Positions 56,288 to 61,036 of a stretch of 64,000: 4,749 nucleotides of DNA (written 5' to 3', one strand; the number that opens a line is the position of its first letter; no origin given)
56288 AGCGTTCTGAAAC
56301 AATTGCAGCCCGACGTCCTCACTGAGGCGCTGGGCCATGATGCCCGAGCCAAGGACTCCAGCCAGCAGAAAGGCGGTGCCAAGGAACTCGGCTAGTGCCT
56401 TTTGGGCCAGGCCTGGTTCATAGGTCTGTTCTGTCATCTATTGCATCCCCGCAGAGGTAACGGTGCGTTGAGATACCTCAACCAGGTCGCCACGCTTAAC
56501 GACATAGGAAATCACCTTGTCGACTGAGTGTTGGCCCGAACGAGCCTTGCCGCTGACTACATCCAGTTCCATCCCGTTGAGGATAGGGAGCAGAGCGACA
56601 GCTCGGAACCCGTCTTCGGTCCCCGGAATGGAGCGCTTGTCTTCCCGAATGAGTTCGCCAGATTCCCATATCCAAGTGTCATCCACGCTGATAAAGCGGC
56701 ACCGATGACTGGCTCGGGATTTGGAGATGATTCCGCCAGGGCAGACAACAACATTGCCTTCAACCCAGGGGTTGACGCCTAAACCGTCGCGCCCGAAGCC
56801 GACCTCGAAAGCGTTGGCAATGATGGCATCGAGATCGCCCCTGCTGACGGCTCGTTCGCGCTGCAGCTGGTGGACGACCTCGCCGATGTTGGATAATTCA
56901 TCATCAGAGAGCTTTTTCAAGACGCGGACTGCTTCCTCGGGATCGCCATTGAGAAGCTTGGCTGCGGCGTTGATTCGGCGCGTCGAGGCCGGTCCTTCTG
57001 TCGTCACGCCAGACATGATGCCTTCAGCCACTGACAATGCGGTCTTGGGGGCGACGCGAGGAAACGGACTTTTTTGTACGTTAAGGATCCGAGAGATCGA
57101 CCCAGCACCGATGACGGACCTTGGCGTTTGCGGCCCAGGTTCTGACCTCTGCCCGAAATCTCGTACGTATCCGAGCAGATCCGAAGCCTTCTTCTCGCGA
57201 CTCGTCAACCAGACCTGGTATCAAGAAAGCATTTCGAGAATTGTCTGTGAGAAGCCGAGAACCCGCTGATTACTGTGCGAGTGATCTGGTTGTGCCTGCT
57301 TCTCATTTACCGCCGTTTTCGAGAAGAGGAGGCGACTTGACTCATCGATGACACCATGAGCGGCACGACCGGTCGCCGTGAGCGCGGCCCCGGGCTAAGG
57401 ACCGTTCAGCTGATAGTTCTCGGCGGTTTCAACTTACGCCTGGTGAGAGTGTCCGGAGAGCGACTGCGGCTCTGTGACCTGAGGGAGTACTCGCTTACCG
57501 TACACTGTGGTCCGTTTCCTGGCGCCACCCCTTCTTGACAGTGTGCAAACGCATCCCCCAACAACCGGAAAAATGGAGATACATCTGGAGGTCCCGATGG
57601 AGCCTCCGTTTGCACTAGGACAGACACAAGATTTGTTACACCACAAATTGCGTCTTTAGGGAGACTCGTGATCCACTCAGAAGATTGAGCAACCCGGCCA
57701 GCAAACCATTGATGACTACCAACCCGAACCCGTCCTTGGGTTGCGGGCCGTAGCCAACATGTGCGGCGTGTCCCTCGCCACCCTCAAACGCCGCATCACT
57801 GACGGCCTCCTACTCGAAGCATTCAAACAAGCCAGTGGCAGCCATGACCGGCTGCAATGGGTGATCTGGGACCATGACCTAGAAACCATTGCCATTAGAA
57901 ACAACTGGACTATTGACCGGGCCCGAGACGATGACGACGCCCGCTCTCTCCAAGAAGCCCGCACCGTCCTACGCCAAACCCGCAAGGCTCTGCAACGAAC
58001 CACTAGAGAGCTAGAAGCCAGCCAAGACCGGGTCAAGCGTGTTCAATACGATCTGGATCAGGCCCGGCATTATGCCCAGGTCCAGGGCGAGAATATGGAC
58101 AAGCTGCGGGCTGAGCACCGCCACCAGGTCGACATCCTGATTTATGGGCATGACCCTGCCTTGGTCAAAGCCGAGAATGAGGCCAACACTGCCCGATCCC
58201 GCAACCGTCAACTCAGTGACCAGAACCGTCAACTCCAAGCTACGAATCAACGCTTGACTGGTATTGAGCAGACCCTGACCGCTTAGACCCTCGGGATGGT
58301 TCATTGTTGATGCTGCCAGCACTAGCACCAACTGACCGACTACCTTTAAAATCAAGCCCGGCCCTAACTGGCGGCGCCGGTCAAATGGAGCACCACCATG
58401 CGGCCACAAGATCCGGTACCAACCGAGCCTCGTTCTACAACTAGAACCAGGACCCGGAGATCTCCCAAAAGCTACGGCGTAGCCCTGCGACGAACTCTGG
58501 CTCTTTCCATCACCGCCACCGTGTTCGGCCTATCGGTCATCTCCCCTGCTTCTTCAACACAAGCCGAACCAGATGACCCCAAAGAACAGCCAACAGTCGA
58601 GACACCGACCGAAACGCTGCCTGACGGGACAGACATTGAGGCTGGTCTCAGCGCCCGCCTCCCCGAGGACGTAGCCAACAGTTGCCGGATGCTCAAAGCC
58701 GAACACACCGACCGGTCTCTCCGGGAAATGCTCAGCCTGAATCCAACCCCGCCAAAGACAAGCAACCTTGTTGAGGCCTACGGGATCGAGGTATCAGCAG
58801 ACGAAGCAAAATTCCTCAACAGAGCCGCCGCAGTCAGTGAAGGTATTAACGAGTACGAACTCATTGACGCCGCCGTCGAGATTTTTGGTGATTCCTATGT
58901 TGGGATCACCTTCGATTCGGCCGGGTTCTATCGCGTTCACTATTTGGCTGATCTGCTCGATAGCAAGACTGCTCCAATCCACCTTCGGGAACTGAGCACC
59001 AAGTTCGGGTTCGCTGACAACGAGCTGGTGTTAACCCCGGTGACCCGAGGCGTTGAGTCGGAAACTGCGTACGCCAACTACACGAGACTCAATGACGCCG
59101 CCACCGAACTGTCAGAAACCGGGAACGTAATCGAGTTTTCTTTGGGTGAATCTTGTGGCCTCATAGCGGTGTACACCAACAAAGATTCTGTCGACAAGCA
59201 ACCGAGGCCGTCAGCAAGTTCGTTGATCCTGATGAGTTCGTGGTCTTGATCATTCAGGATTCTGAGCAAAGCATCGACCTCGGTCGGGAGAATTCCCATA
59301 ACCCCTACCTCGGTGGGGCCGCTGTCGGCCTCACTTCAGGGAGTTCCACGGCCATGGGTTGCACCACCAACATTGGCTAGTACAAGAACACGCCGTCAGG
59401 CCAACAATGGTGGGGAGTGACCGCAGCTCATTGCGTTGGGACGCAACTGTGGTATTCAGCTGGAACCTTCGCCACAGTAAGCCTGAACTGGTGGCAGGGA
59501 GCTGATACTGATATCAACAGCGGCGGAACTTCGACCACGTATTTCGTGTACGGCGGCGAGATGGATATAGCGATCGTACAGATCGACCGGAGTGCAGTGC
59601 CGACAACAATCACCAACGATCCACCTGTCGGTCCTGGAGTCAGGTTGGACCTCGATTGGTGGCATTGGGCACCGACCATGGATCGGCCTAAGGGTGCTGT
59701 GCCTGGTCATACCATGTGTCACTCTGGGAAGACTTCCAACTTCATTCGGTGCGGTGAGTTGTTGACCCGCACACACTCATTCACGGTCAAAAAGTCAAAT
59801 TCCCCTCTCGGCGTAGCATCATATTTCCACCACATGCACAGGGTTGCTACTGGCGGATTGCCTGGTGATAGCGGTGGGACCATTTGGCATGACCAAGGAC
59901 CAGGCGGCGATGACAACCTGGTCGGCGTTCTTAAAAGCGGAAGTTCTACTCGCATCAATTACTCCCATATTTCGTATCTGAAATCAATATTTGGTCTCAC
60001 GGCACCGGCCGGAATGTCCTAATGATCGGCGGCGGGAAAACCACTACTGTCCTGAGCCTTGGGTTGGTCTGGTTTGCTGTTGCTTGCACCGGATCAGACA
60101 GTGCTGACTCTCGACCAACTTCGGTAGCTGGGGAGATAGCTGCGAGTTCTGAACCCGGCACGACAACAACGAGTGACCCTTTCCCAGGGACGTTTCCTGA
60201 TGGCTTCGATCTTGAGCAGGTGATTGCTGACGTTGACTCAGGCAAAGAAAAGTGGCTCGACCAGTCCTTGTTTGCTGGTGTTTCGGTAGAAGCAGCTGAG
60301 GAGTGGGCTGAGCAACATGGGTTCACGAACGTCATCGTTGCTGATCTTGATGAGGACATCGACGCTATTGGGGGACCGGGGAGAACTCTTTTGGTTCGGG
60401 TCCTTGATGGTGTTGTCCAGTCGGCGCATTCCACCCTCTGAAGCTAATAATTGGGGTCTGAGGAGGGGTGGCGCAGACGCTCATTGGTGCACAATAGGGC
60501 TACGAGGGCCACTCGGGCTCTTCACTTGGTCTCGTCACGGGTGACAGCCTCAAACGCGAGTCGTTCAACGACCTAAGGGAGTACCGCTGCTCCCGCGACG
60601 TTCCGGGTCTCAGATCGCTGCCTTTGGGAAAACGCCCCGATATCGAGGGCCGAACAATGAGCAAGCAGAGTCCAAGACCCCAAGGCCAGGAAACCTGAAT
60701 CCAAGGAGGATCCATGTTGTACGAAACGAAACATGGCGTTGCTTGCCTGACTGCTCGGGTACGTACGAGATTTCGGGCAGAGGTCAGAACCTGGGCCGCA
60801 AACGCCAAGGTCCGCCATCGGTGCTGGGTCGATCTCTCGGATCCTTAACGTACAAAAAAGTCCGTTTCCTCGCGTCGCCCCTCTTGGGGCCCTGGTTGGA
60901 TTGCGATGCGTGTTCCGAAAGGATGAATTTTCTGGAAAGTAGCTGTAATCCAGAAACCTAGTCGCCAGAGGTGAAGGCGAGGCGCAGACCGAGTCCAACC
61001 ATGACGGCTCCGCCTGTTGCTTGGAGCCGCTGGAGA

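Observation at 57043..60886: Tn3-family non-autonomous cassette (MIC-like): 131-bp TIRs, canonical 38-bp cores, 5-bp TSD, passenger genes, no transposase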

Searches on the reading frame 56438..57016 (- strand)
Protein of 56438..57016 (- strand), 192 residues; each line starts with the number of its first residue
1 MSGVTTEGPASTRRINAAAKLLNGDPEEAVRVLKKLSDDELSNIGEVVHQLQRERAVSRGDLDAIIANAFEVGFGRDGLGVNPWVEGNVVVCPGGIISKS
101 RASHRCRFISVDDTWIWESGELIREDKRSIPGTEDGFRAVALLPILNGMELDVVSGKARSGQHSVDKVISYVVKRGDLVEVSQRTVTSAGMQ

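Call 7: search_protein_families(library=pfam, proteins=[window:56438-57016:-], max_evalue=0.1)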
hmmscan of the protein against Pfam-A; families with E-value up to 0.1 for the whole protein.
window:56438-57016:- (192 aa): 1 family
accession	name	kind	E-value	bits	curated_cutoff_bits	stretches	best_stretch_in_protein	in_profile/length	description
PF14842.11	FliG_N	-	0.082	14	25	0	17-67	8-55/104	FliG N-terminal domain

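Call 20: find_homologous_proteins(query=window:56438-57016:-, max_evalue=0.00001)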
Query window:56438-57016:- (192 aa): 845 proteins with E <= 0.00001 among 1116 candidates; the best 120 are listed.
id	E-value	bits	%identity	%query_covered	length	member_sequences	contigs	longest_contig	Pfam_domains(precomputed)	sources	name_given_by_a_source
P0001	4.0e-111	387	94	100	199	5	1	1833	-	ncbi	-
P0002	2.0e-103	362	87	98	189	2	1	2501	-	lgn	-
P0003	2.1e-101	355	85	98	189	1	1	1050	-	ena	-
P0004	8.0e-99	347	82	98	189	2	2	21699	-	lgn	-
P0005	1.3e-98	346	100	83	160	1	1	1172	-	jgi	jgi:hypothetical protein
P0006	1.7e-97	343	82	97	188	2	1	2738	-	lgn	-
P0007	2.9e-97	342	81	98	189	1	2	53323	-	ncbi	-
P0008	1.4e-95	336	84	95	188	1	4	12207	-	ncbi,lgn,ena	-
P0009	9.5e-95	334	79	99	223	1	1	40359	-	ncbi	-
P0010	1.4e-94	333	79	98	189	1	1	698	-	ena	-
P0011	1.5e-94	333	80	99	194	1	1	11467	-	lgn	-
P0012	3.0e-94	332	79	97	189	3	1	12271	-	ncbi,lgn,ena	-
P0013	6.3e-94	331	93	83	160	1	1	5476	-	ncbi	-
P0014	7.0e-93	328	77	97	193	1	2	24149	-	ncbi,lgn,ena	-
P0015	1.0e-92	327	79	97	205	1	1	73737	-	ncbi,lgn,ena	-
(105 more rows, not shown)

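Call 21: find_encoding_contigs(protein=P0005, flank=10000, max_places=5)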
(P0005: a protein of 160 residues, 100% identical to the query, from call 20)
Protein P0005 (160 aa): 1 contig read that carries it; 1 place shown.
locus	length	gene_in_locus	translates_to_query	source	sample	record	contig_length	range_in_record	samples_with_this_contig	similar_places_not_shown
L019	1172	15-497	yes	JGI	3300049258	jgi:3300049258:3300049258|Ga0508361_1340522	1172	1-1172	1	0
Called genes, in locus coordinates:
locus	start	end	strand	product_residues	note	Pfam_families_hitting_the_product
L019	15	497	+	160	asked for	-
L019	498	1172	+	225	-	?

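Call 22: find_encoding_contigs(protein=P0001, flank=10000, max_places=5)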
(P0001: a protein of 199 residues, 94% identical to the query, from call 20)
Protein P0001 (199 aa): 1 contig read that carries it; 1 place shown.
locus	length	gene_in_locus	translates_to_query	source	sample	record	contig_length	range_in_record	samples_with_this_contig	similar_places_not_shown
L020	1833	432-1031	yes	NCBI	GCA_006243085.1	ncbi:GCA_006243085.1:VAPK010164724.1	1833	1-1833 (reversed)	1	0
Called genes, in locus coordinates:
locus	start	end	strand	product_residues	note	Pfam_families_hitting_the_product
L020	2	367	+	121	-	?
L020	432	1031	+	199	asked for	-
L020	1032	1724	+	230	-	PF00230:MIP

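Call 23: find_encoding_contigs(protein=P0013, flank=10000, max_places=5)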
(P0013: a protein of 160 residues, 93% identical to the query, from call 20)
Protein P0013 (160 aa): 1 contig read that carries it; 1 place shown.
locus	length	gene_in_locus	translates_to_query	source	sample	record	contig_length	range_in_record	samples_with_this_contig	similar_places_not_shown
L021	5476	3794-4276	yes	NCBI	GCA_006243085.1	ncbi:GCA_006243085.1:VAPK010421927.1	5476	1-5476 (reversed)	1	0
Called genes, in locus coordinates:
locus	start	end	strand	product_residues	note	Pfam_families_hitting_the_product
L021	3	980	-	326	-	?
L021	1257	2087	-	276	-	PF12146:Hydrolase_4, PF00561:Abhydrolase_1, PF12697:Abhydrolase_6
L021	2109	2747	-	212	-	PF01810:LysE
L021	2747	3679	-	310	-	PF01263:Aldose_epim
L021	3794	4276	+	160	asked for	-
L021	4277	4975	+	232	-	PF00230:MIP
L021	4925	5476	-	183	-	?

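Call 45: search_protein_families(library=ncbifam, proteins=[window:56438-57016:-], max_evalue=0.1)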
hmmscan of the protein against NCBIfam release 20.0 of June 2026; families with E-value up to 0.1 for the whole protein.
window:56438-57016:- (192 aa): 0 families

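Call 65: find_encoding_contigs(protein=window:56438-57016:-, flank=10000, max_places=6)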
Protein window:56438-57016:- (192 aa): 3 contigs read that carry it; 3 places shown.
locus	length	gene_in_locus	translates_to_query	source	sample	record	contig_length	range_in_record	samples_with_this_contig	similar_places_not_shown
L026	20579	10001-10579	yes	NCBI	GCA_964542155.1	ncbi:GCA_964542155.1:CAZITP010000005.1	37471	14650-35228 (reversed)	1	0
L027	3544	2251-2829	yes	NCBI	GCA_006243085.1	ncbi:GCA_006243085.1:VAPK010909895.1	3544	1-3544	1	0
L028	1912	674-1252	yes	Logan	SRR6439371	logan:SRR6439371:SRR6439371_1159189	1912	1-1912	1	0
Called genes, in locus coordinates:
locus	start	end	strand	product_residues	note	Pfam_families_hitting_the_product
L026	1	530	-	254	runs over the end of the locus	PF13559:DUF4129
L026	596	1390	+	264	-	PF13489:Methyltransf_23 (weak), PF13847:Methyltransf_31, PF08241:Methyltransf_11, PF08242:Methyltransf_12, PF13649:Methyltransf_25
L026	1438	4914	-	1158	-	PF01558:POR, PF20169:DUF6537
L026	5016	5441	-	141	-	PF00258:Flavodoxin_1 (weak), PF12641:Flavodoxin_3 (weak), PF12724:Flavodoxin_5 (faint)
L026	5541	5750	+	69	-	PF10262:Rdx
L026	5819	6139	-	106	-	-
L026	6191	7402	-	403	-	PF01243:PNPOx_N, PF10615:DUF2470 (faint)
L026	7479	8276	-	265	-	PF12146:Hydrolase_4, PF00561:Abhydrolase_1, PF12697:Abhydrolase_6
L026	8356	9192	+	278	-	PF01263:Aldose_epim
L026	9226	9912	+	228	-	PF01810:LysE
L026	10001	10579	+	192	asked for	-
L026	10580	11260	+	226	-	PF00230:MIP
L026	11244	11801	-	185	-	-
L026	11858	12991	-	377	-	PF02424:ApbE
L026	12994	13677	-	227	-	-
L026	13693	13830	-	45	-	-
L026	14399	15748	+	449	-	PF00107:ADH_zinc_N (faint), PF01210:NAD_Gly3P_dh_N (faint), PF01370:Epimerase (faint), PF01488:Shikimate_DH (faint), PF02254:TrkA_N, PF02080:TrkA_C (weak), PF02254:TrkA_N, PF02080:TrkA_C, +6 more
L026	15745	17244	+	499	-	PF02386:TrkH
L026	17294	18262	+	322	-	PF02574:S-methyl_trans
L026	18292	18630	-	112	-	-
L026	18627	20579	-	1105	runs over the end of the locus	PF12419:DUF3670, PF04851:ResIII (weak), PF00176:SNF2-rel_dom, PF00271:Helicase_C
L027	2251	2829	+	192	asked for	-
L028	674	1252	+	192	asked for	-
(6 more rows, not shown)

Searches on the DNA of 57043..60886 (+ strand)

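Call 9: search_dna_similar(query=window:57043-60886:+, collection=plasmids, mode=distant, max_evalue=0.01)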
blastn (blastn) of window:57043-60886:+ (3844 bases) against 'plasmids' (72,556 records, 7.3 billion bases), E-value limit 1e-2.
No match.

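Call 87: search_dna_similar(query=window:57048-57531:+, collection=phages, mode=distant, max_evalue=0.01)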
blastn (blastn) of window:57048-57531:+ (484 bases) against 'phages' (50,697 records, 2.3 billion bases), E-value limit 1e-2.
No match.

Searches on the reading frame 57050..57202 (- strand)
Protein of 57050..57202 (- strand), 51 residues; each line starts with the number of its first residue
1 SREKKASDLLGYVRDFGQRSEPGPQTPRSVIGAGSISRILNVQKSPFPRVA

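Call 83: search_protein_families(library=pfam, proteins=[window:57050-57202:-], max_evalue=0.1)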
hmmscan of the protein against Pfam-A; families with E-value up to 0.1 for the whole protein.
seq(51 aa): 0 families

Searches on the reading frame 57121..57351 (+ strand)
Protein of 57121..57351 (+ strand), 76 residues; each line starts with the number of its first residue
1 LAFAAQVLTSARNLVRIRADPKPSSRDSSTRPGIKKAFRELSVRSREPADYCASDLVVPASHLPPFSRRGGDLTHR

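Call 27: search_protein_families(library=pfam, proteins=[window:57121-57351:+], max_evalue=0.01)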
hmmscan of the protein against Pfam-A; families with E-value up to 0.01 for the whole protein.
window:57121-57351:+ (76 aa): 0 families

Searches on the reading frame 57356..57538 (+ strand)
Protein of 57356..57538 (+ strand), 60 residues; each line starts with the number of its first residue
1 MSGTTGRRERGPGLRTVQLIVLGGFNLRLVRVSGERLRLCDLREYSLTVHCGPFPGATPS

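Call 7: search_protein_families(library=pfam, proteins=[window:57356-57538:+], max_evalue=0.1)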
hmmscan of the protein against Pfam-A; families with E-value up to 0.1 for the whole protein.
window:57356-57538:+ (60 aa): 0 families
